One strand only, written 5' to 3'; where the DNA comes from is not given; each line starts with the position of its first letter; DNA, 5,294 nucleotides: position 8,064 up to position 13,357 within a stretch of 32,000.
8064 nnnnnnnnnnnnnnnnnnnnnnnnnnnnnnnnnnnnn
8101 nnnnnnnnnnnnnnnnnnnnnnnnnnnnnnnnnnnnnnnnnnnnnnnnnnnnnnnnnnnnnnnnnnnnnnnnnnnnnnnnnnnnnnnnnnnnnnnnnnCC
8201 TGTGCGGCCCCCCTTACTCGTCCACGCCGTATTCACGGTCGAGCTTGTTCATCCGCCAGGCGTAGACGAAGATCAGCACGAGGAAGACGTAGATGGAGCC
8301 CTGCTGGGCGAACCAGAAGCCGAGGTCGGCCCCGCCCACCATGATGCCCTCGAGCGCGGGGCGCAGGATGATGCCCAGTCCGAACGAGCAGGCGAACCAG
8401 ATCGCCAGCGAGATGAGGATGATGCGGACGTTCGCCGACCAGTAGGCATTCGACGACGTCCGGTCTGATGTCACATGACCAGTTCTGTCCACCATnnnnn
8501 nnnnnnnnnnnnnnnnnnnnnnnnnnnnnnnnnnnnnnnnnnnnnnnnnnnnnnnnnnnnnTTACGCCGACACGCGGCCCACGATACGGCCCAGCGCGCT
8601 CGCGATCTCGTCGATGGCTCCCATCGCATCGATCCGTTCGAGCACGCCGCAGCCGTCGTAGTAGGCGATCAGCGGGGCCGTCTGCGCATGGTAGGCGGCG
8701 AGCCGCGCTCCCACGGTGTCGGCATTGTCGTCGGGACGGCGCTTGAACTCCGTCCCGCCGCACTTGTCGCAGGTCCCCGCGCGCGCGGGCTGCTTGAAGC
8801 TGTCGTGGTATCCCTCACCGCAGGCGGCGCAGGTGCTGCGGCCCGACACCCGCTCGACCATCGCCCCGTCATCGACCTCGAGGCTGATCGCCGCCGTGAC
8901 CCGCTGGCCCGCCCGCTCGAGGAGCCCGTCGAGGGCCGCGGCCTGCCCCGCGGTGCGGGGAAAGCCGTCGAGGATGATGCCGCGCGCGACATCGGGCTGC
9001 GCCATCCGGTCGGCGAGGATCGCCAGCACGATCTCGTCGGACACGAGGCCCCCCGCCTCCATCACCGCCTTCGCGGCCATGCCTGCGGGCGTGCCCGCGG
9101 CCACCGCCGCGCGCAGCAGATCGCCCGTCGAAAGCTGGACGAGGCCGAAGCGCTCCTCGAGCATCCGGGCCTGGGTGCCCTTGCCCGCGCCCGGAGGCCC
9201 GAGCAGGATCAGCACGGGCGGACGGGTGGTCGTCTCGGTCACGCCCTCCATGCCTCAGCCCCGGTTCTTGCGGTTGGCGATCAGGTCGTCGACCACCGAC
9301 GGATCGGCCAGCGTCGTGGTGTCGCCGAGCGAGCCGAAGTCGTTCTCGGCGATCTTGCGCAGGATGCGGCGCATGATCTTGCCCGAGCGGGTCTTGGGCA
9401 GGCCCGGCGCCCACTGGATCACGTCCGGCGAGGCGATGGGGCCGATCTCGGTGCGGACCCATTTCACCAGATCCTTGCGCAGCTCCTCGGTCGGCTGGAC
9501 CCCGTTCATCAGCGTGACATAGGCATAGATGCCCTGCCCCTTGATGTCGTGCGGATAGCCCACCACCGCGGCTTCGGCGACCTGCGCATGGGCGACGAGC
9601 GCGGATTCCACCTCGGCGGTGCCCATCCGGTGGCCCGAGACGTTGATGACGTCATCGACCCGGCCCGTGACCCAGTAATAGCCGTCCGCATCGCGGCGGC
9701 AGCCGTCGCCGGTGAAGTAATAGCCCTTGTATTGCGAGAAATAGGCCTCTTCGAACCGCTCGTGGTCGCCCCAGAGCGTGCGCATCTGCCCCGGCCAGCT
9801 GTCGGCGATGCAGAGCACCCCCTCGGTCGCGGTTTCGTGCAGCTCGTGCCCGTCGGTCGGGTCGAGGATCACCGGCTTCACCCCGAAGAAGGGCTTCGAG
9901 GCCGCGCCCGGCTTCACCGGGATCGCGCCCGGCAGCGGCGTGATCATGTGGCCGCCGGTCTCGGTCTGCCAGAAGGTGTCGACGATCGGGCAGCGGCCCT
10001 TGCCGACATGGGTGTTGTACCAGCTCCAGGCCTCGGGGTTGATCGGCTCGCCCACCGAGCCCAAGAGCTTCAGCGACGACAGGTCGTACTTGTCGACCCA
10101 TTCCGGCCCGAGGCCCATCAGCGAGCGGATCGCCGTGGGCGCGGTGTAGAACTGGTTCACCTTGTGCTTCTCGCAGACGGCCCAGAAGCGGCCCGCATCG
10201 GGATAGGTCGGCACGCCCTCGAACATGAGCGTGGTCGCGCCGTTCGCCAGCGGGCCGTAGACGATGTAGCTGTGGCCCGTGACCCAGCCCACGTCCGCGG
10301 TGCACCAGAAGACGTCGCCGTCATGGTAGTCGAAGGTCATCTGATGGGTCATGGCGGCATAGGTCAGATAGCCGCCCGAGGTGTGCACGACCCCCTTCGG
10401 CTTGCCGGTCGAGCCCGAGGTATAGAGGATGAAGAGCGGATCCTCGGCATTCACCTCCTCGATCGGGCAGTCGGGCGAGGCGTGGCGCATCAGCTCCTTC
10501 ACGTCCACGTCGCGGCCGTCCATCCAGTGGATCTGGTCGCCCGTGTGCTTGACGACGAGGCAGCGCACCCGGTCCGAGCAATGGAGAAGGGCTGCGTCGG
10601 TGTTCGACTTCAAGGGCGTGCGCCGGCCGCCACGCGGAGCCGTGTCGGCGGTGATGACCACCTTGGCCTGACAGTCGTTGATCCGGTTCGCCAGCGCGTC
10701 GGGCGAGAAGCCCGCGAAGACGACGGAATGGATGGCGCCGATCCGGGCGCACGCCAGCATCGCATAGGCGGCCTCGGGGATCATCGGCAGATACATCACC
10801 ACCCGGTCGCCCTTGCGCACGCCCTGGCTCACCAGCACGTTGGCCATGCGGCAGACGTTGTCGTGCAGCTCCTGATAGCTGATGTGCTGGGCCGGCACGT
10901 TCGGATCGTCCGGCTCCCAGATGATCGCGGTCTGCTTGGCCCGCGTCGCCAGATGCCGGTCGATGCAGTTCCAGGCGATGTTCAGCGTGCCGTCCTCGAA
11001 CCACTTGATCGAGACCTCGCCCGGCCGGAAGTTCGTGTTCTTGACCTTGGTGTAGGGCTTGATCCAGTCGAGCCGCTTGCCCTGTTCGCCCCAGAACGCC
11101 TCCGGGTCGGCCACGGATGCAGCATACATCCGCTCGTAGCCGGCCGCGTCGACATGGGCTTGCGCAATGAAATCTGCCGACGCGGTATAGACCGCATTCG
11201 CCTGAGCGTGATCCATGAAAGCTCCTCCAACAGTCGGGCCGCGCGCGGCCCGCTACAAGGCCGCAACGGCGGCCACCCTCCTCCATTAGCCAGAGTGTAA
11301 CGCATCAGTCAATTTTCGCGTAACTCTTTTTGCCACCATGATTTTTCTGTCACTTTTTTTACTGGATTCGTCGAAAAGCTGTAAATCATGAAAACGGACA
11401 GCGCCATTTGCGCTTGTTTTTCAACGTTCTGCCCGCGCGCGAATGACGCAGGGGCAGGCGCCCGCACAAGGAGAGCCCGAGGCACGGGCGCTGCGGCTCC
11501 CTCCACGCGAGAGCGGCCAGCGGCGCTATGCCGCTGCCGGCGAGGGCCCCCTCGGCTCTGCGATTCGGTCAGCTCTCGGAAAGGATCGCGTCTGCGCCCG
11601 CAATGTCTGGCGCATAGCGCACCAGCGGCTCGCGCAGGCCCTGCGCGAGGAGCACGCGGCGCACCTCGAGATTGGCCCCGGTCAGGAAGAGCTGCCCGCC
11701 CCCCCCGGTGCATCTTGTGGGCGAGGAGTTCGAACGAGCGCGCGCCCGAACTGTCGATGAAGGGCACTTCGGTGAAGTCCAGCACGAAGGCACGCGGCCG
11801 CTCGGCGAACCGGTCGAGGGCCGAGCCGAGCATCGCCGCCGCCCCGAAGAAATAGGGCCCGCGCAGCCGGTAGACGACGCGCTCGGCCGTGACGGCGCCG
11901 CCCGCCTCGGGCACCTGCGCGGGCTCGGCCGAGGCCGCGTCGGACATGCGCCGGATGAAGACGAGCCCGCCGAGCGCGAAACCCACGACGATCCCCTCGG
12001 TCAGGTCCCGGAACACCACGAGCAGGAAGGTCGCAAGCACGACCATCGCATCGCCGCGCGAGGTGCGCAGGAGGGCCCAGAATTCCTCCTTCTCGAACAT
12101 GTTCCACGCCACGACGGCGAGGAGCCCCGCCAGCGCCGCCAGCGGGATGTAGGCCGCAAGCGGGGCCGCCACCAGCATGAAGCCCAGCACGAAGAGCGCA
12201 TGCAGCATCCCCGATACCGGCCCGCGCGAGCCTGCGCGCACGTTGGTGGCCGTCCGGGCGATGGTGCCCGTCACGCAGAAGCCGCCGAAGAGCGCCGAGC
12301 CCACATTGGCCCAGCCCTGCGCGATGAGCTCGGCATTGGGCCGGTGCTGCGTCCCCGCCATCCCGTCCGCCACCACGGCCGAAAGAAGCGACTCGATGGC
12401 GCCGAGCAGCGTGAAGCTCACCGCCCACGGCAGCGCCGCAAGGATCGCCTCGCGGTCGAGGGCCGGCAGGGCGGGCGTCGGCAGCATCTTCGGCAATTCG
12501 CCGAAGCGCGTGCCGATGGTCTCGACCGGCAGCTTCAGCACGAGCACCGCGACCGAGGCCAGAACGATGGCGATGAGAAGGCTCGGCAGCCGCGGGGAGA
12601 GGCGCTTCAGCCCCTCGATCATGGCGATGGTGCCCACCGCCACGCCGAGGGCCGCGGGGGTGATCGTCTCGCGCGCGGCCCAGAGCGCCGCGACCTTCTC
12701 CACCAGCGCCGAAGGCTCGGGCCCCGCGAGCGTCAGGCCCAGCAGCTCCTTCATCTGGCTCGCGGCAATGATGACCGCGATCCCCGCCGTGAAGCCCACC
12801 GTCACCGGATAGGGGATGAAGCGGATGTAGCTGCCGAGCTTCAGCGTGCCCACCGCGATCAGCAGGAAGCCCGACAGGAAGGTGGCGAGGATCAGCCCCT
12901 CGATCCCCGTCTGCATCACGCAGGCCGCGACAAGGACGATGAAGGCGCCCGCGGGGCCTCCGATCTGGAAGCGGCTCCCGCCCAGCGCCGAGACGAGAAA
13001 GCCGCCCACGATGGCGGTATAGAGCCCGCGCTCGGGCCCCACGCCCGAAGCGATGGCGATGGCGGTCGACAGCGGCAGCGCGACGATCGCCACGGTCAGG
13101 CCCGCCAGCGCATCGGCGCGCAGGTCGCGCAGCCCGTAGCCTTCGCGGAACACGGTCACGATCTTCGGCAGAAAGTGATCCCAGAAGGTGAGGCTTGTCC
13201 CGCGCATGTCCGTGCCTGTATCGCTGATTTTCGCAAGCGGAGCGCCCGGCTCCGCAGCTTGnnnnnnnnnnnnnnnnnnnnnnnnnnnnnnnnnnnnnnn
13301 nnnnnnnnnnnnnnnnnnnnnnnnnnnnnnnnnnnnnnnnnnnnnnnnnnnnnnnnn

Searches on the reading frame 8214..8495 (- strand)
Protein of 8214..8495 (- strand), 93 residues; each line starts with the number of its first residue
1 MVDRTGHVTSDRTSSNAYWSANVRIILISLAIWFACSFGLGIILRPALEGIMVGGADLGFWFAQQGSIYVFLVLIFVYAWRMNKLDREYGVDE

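Call 71: search_protein_families(library=pfam, proteins=[window:8214-8495:-], max_evalue=0.01)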
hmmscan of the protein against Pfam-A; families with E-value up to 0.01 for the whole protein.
window:8214-8495:- (93 aa): 1 family
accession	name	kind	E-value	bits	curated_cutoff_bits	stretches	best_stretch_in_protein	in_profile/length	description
PF13937.11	DUF4212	-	5.4e-35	120.1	30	1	16-92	2-79/79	Domain of unknown function (DUF4212)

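Call 76: search_protein_families(library=ncbifam, proteins=[window:8214-8495:-], max_evalue=0.00001)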
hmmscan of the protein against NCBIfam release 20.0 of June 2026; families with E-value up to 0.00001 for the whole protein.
window:8214-8495:- (93 aa): 1 family
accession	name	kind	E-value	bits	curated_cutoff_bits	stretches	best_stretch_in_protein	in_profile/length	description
TIGR03647.1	Na_symport_sm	subfamily_domain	2.8e-33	114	26.05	1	17-93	1-77/77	sodium/substrate symporter small subunit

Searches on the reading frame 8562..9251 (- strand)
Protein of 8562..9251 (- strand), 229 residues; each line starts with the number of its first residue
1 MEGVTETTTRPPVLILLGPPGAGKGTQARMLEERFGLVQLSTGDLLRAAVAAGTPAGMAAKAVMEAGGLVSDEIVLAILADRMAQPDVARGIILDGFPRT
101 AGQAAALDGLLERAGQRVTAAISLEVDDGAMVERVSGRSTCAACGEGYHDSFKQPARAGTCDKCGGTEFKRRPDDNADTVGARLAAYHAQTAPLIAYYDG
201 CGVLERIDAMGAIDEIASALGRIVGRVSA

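Call 17: search_protein_families(library=pfam, proteins=[window:8562-9251:-], max_evalue=0.001)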
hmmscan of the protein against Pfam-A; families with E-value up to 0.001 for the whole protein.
window:8562-9251:- (229 aa): 6 families
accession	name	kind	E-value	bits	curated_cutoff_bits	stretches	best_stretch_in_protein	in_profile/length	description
PF00406.28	ADK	-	9.3e-51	172.4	26.8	1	16-199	1-147/151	Adenylate kinase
PF13207.12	AAA_17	-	8.8e-24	84.8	27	1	17-138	1-122/136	AAA domain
PF05191.20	ADK_lid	-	7.1e-12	45.4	26.6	1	138-174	1-36/36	Adenylate kinase, active site lid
PF13671.12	AAA_33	-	6.7e-07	30.1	27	1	13-139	1-119/143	AAA domain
PF13238.12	AAA_18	-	1.6e-05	25.8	29.4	1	15-140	2-113/128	AAA domain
PF07295.17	DUF1451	-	5.5e-05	23.8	26.1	1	136-173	111-146/146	Zinc-ribbon containing domain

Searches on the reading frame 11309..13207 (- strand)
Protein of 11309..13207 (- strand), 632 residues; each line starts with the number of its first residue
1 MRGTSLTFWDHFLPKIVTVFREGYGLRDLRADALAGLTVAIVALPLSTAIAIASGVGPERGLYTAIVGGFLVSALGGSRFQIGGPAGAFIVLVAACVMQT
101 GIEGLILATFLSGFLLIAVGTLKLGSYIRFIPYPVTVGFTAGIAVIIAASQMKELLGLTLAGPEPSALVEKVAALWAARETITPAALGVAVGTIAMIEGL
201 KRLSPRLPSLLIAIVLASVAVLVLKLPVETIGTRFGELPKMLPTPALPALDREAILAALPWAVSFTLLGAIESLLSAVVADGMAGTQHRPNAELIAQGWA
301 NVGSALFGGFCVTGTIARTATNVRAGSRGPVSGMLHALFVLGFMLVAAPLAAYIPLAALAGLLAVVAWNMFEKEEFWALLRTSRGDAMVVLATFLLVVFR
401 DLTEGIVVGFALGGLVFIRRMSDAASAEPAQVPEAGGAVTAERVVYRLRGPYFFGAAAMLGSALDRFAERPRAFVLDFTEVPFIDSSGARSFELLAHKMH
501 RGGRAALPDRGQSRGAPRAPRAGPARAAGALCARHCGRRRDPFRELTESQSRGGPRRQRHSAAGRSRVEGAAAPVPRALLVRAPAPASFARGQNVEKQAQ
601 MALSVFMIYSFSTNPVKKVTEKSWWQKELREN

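Call 17: search_protein_families(library=pfam, proteins=[window:11309-13207:-], max_evalue=0.001)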
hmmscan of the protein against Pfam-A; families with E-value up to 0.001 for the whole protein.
window:11309-13207:- (632 aa): 2 families
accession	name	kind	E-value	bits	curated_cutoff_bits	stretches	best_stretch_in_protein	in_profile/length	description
PF00916.26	Sulfate_transp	-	4.9e-78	263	23.2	1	29-393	1-380/380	Sulfate permease family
PF01740.26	STAS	-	6.7e-10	39.1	22.6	1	443-503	9-72/106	STAS domain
